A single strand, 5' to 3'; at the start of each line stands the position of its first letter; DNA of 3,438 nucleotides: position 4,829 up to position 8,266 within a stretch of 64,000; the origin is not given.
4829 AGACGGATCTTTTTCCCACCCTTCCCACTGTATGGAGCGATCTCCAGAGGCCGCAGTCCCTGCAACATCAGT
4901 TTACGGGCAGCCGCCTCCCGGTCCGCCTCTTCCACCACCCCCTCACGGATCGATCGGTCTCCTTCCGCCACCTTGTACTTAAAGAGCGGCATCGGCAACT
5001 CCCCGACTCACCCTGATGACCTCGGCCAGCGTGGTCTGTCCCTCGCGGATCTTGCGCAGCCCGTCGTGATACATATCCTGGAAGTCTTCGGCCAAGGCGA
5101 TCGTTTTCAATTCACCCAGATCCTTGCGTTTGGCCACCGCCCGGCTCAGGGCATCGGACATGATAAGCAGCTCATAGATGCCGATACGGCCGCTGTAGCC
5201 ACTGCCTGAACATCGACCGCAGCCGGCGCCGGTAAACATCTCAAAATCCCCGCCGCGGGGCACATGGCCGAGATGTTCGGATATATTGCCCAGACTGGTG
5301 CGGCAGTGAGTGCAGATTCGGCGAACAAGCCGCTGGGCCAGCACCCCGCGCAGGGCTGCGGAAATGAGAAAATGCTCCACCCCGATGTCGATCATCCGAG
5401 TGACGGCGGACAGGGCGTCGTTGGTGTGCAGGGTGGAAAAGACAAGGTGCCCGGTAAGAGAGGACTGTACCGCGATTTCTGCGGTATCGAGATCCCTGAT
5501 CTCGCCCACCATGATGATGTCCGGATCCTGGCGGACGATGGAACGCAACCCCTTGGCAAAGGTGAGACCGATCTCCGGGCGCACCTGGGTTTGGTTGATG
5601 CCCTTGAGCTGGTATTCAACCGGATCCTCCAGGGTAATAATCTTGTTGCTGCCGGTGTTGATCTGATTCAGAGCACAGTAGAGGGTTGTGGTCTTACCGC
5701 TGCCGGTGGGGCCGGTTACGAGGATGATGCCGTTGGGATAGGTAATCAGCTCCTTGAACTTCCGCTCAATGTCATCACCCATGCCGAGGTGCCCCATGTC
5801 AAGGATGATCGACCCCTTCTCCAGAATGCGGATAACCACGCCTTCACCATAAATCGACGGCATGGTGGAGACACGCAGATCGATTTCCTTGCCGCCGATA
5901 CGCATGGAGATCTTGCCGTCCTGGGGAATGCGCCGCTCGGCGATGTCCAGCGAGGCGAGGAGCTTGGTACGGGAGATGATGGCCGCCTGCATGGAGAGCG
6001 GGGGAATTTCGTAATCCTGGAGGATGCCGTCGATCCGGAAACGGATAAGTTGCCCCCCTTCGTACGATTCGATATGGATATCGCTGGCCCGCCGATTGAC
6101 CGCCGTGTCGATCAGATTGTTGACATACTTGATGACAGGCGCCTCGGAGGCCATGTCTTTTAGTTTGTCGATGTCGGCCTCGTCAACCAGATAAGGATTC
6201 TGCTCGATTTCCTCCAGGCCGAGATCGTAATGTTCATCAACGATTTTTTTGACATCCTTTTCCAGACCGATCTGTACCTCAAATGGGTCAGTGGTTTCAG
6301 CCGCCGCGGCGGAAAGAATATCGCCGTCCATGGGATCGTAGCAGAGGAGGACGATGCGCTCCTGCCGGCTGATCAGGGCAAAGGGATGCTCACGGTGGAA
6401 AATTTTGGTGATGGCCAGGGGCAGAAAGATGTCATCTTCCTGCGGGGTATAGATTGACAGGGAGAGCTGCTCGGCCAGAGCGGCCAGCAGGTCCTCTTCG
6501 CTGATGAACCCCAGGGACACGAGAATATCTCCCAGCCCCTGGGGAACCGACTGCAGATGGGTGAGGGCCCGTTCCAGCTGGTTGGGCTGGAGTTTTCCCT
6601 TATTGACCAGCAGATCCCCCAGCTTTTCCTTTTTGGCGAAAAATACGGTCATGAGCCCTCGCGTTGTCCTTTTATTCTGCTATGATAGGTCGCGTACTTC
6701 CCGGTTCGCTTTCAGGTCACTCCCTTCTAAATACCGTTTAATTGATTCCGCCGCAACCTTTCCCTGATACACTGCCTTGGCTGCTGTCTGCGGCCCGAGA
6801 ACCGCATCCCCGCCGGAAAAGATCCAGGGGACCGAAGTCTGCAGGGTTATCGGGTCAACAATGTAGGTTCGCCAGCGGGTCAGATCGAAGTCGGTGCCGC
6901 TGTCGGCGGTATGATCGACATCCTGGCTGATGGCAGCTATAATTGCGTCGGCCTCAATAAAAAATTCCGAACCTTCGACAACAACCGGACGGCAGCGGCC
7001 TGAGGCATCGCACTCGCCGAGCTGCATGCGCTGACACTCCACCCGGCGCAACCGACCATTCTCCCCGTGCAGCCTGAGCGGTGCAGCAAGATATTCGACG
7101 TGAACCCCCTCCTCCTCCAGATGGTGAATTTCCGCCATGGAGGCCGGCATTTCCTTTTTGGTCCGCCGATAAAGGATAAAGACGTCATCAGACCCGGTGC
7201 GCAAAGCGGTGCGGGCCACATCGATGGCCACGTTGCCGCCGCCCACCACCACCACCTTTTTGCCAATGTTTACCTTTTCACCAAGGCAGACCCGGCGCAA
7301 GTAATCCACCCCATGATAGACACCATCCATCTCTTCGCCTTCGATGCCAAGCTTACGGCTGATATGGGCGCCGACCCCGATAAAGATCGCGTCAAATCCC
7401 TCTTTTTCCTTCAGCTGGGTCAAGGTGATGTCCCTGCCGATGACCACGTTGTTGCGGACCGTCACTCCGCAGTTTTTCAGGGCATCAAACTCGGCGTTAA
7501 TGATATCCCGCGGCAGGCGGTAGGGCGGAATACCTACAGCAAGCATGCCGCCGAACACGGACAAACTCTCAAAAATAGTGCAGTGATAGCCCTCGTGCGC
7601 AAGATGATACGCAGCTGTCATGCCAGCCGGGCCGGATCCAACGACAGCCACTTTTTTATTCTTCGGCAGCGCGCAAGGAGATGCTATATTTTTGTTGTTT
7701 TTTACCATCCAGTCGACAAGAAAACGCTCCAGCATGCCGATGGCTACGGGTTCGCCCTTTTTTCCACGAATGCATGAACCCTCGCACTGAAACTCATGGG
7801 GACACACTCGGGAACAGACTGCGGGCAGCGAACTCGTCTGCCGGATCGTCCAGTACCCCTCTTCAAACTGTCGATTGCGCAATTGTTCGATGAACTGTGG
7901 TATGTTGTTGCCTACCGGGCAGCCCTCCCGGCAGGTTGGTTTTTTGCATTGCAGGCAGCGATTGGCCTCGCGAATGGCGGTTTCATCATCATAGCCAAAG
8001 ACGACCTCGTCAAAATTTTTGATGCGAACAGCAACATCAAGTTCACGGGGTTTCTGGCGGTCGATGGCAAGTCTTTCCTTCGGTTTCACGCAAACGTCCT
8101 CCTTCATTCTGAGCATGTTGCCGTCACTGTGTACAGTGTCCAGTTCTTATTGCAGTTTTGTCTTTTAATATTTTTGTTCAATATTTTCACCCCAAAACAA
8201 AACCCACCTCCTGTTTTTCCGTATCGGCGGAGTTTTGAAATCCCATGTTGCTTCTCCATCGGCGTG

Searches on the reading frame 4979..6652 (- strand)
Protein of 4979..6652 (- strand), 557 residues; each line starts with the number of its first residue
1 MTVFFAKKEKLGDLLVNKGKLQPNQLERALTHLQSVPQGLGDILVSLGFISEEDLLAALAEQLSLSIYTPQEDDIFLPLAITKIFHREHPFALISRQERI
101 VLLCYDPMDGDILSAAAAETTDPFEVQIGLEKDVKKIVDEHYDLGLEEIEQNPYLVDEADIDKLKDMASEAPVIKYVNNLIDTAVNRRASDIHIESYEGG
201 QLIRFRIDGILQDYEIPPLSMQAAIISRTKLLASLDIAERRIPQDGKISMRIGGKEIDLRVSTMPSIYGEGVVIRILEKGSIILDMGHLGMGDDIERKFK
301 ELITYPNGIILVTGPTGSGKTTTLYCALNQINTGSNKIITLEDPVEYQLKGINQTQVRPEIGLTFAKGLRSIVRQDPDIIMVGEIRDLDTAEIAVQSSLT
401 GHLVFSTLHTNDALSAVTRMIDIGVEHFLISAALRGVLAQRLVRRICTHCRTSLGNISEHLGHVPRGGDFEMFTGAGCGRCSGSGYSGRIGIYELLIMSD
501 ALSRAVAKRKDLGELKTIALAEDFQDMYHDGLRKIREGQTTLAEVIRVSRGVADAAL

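Call 69: search_protein_families(library=pfam, proteins=[window:4979-6652:-], max_evalue=0.0001)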
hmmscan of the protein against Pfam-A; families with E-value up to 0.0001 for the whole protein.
window:4979-6652:- (557 aa): 1 family
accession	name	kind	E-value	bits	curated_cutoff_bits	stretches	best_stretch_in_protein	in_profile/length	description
PF00437.27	T2SSE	-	1e-135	452.6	24.9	1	168-547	3-370/370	Type II/IV secretion system protein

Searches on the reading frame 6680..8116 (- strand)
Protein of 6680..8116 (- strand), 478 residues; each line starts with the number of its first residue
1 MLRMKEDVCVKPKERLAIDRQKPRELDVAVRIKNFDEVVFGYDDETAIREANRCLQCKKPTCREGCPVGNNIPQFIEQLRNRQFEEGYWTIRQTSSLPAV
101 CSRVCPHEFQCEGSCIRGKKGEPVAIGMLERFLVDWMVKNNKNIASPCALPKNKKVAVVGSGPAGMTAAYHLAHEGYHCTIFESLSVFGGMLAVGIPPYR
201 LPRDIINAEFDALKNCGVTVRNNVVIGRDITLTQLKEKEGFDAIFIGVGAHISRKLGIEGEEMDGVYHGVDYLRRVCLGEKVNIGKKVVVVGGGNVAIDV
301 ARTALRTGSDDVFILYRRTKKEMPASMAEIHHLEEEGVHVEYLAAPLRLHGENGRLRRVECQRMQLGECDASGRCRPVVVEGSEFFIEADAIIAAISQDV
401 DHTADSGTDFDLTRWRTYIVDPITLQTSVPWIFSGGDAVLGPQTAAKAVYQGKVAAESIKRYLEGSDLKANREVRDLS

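Call 69: search_protein_families(library=pfam, proteins=[window:6680-8116:-], max_evalue=0.0001)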
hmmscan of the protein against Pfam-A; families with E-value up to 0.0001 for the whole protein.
window:6680-8116:- (478 aa): 10 families
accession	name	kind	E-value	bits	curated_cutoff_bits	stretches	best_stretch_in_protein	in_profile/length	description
PF14691.11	Fer4_20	-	1.1e-41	141.6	25.8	1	31-141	1-112/113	Dihydroprymidine dehydrogenase domain II, 4Fe-4S cluster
PF07992.20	Pyr_redox_2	-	1.8e-29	103.6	26.1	1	154-452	1-291/291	Pyridine nucleotide-disulphide oxidoreductase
PF00070.33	Pyr_redox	-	2.4e-09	38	22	0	287-360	1-78/82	Pyridine nucleotide-disulphide oxidoreductase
PF13450.12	NAD_binding_8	-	1.3e-08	35.4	21.9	1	158-191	1-34/68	NAD(P)-binding Rossmann-like domain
PF13738.12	Pyr_redox_3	-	1.8e-07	31.2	30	0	244-322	128-200/305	Pyridine nucleotide-disulphide oxidoreductase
PF00890.30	FAD_binding_2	-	9.5e-07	28.8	20.4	1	156-193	2-39/414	FAD binding domain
PF12831.13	FAD_oxidored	-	1.5e-06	28.2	27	1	156-195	2-41/416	FAD dependent oxidoreductase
PF13241.12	NAD_binding_7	-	4e-06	27.8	22.1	0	285-324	7-45/104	Putative NAD(P)-binding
PF01266.30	DAO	-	7.2e-06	26.2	27.9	0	155-184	1-30/353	FAD dependent oxidoreductase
PF01946.23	Thi4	-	1.4e-05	24.9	26.2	1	155-191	19-57/235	Thi4 family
